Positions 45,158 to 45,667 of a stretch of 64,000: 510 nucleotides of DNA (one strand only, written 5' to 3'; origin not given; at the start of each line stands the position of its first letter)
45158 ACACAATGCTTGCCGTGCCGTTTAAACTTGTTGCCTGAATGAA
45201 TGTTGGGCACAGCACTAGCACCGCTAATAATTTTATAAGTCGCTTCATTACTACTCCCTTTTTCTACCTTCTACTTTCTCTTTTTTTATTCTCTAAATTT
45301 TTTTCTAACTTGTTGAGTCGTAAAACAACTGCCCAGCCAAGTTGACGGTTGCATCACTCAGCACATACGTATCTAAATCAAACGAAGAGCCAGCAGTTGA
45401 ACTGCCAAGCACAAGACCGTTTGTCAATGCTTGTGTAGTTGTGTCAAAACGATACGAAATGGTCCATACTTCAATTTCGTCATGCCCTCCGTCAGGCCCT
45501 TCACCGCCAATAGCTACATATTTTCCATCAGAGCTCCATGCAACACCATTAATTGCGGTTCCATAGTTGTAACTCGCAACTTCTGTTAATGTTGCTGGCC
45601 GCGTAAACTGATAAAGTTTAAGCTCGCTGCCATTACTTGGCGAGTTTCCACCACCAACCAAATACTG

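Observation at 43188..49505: Mosaic conservation inside paralogs 3-5: homogenised ends and divergent middle blades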

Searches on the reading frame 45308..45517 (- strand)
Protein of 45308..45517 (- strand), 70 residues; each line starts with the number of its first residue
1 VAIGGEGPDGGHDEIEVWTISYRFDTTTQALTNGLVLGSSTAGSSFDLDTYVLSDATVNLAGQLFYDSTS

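Call 78: search_protein_families(library=ncbifam, proteins=[window:45308-45517:-], max_evalue=10)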
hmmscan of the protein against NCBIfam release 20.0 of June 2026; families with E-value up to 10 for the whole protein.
window:45308-45517:- (70 aa): 0 families
